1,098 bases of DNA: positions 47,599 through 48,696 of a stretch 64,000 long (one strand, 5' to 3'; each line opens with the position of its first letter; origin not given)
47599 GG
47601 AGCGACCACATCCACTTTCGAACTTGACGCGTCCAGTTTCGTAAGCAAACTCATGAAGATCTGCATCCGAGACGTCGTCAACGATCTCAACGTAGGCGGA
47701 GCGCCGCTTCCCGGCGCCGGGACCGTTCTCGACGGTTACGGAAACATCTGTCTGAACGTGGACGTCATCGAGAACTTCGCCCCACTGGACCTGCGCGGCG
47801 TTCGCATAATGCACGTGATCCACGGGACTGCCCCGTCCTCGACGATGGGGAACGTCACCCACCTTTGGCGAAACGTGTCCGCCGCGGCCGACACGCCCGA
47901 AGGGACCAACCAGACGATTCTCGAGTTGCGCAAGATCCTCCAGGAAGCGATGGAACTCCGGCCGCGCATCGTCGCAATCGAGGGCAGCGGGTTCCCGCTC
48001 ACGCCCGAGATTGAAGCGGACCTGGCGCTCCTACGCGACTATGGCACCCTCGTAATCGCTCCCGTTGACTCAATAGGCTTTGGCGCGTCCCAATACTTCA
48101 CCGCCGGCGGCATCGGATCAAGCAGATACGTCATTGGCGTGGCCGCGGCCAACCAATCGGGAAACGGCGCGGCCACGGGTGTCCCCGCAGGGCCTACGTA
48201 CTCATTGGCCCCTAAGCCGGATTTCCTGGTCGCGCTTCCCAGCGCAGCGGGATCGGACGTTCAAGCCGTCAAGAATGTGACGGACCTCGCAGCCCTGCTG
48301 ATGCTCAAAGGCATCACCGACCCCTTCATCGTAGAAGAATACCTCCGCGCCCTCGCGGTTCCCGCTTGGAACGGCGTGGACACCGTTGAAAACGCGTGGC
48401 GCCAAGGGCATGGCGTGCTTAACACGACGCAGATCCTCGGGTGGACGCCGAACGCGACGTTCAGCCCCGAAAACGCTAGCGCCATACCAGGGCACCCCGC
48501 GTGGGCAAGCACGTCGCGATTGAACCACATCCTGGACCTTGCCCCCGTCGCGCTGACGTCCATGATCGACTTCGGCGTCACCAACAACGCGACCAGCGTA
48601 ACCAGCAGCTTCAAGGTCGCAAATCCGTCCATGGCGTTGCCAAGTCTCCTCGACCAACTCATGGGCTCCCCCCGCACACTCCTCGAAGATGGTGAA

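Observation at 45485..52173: Second copy of the beta-helix / giant glycoprotein module, 26 kb downstream of the first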

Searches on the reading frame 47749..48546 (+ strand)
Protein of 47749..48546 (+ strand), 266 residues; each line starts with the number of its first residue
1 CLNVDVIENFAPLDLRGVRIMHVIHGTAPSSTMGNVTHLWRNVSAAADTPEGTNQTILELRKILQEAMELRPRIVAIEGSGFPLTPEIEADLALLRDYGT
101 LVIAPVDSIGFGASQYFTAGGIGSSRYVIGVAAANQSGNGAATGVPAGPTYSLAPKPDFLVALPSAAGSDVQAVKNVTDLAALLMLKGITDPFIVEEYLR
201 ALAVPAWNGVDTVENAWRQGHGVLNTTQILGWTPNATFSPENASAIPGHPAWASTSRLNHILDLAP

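Call 42: search_solved_structures(query=A3, max_evalue=10, show_alignments=3)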
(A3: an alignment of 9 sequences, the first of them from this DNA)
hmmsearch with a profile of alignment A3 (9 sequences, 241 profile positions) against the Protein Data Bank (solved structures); distinct sequences matched with E-value up to 10: 52.
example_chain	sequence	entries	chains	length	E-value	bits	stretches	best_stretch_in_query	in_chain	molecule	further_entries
9ues_B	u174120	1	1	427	2.8e-07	33.3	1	57-141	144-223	Subtilisin-like serine protease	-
3afg_A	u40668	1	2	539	4e-07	32.7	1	57-141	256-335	Subtilisin-like serine protease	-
9pr9_A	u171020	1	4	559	0.00034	23.2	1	92-205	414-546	Germination-specific protease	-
6mw4_A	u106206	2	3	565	0.00046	22.7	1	94-212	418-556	Putative germination-specific protease | Germination-specific protease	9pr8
9t7m_E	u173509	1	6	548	0.00063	22.3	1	92-203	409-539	Subtilisin-like serine germination related protease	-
9pr8_A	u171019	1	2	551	0.00066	22.2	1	92-164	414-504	Germination-specific protease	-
9sj9_B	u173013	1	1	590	0.00067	22.2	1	92-204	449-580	Subtilisin-like serine germination related protease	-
5ox2_A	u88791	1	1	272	0.00082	21.9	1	8-131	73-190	Subtilisin BPN'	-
7am6_A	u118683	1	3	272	0.0011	21.5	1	8-130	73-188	Subtilisin BPN'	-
7am7_A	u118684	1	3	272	0.0014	21.2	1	8-130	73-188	Subtilisin BPN'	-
9sj9_A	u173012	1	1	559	0.002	20.6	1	94-208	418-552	S8 family peptidase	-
7am8_A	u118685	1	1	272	0.0039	19.7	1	8-130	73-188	Subtilisin BPN'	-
9zio_S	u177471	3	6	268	0.0043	19.5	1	8-132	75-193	SUBTILISIN BPN'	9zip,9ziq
7am5_A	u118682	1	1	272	0.0052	19.3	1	8-130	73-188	Subtilisin BPN'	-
6ube_S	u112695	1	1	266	0.0055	19.2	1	8-130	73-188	SUBTILISIN BPN'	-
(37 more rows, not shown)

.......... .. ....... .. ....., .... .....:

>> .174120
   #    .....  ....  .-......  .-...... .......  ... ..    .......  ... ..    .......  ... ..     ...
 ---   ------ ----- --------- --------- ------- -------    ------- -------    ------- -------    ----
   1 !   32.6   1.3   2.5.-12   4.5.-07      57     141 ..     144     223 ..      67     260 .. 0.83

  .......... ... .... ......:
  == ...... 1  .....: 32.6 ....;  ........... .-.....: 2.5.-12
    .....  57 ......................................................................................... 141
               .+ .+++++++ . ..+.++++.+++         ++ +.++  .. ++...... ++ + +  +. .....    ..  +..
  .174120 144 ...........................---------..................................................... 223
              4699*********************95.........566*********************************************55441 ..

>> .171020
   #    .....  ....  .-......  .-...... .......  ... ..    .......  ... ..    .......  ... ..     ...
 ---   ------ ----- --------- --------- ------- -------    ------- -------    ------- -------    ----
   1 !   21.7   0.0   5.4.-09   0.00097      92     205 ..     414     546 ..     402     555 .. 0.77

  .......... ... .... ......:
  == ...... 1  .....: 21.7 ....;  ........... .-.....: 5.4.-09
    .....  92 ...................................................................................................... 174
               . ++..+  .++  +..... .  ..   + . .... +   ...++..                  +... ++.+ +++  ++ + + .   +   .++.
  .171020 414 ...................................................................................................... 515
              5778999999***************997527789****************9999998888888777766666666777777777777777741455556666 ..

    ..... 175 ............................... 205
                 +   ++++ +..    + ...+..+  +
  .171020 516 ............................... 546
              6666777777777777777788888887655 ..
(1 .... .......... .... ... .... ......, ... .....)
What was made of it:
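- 47749..48546 (+): Pseudo-subtilase domain of G2 (aa ~395-660) and the most conserved part of the family. It contains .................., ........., the helix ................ and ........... There is no GTS serine, no conserved His and no oxyanion Asn. A profile of 9 family members vs PDB sequences: the top ~40 hits are subtilases, best E 2.8e-7 (call 42).
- On Peptidase S8 (subtilases): The family profile hits ~40 subtilase chains in the PDB, best E 2.8e-7 (call 42).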

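Call 44: find_homologous_proteins(query=A3, max_evalue=0.001)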
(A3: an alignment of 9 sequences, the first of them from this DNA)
Query A3 (9 sequences): 8000 candidates shared short words with the query, none scored E <= 0.001.

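Call 74: predict_structure(alignment_id=A3)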
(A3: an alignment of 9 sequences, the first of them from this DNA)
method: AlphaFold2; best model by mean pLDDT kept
length: 266 residues; sequences in the alignment: 9
mean_pLDDT: 66.1   pTM: 0.73
mean pLDDT of the five models: 66.1, 64.5, 64.4, 63.7, 57.4
residues with pLDDT >= 90: 30; 70-90: 103; 50-70: 68; < 50: 65
segments of 3 or more residues with pLDDT < 50: 1-16, 30-34, 111-115, 230-266
pLDDT, mean of each block of 10 residues (from residue 1): 36 52 68 55 73 86 90 87 89 90 80 56 88 66 59 70 63 78 75 82 66 56 63 37 37 36 34
secondary structure, 60 per line:
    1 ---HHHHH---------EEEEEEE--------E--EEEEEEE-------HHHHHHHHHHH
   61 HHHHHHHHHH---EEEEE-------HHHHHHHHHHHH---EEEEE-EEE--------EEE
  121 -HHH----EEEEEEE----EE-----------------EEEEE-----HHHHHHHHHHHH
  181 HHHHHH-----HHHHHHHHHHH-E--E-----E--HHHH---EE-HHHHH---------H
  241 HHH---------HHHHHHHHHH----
elements in order: H4-8 E18-24 E36-42 H50-70 E74-78 H86-97 E101-105 E107-109 E118-120 E129-135 E159-163 H169-186 H192-202 H216-219 H226-230 H240-243 H253-262
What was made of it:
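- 47749..48546 (+): AF2 model pLDDT 66 and pTM 0.73 (call 74).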

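Call 76: fold_search(model_id=the predicted structure, library=pdb)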
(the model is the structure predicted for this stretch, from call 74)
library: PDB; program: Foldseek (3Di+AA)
matches with E <= 10: 1578; with E <= 0.001: 117
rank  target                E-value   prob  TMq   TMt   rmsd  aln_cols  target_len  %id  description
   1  1sud                  9.1e-09  1.00  0.57  0.56   5.3       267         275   16  CALCIUM-INDEPENDENT SUBTILISIN BY DESIGN (released 1994-01-31)
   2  7am6_C                1.0e-08  1.00  0.53  0.53   4.5       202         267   18  Crystal structure of Peptiligase mutant - L217H/M222P/A225N/F189W (released 2021-02-17)
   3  2sni_E                1.1e-08  1.00  0.57  0.55   5.3       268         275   15  STRUCTURAL COMPARISON OF TWO SERINE PROTEINASE-PROTEIN INHIBITOR COMPLEXES. EGLIN-C-SUBTILISIN CARLSBERG AND CI-2-SUBT (released 1988-09-07)
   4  1suc                  1.3e-08  1.00  0.56  0.56   5.7       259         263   16  CALCIUM-INDEPENDENT SUBTILISIN BY DESIGN (released 1994-01-31)
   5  1sua_A                2.8e-08  1.00  0.54  0.55   6.1       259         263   15  SUBTILISIN BPN' (released 1998-01-14)
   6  1sbi                  3.2e-08  1.00  0.54  0.53   4.3       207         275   17  SUBTILISIN BPN' 8397 (E.C. 3.4.21.14) MUTANT (M50F, N76D, G169A, Q206C, N218S) (released 1995-12-07)
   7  7am6_B                3.4e-08  1.00  0.55  0.55   6.1       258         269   15  Crystal structure of Peptiligase mutant - L217H/M222P/A225N/F189W (released 2021-02-17)
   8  7am7_C                3.6e-08  1.00  0.50  0.50   4.7       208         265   17  Crystal structure of Peptiligase mutant - M222P/L217H/A225N/F189W/N218D (released 2021-02-17)
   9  1sbh                  5.2e-08  1.00  0.53  0.52   6.4       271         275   16  SUBTILISIN BPN' 8397+1 (E.C. 3.4.21.14) MUTANT (M50F, N76D, G169A, Q206C, N218S, K256Y) (released 1995-12-07)
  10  1gns                  6.3e-08  1.00  0.55  0.55   3.5       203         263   18  SUBTILISIN BPN' (released 2002-06-27)
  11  1lw6_E                6.3e-08  1.00  0.56  0.53   5.8       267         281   16  Crystal Structure of the Complex of Subtilisin BPN' with Chymotrypsin Inhibitor 2 at 1.5 Angstrom Resolution (released 2002-08-21)
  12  1v5i_A                6.7e-08  1.00  0.56  0.55   5.6       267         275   16  Crystal structure of serine protease inhibitor POIA1 in complex with subtilisin BPN' (released 2005-03-08)
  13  1ak9                  8.6e-08  1.00  0.53  0.52   5.6       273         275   15  SUBTILISIN MUTANT 8321 (released 1997-11-12)
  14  6o44_A                9.1e-08  1.00  0.55  0.53   6.0       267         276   16  Insight into subtilisin E-S7 cleavage pattern based on crystal structure and hydrolysates peptide analysis (released 2019-04-10)
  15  7am6_A                9.7e-08  1.00  0.54  0.54   6.5       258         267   15  Crystal structure of Peptiligase mutant - L217H/M222P/A225N/F189W (released 2021-02-17)
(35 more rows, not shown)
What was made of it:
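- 47749..48546 (+): Foldseek vs PDB: top 50 all subtilisins, E 9e-9, TM 0.57 (call 76).
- On Peptidase S8 (subtilases): Foldseek on the AF2 model (pTM 0.73): top 50 all subtilisins, E 9e-9, TM 0.57 (calls 74, 76).
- G has a subtilisin fold (calls 42, 76).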
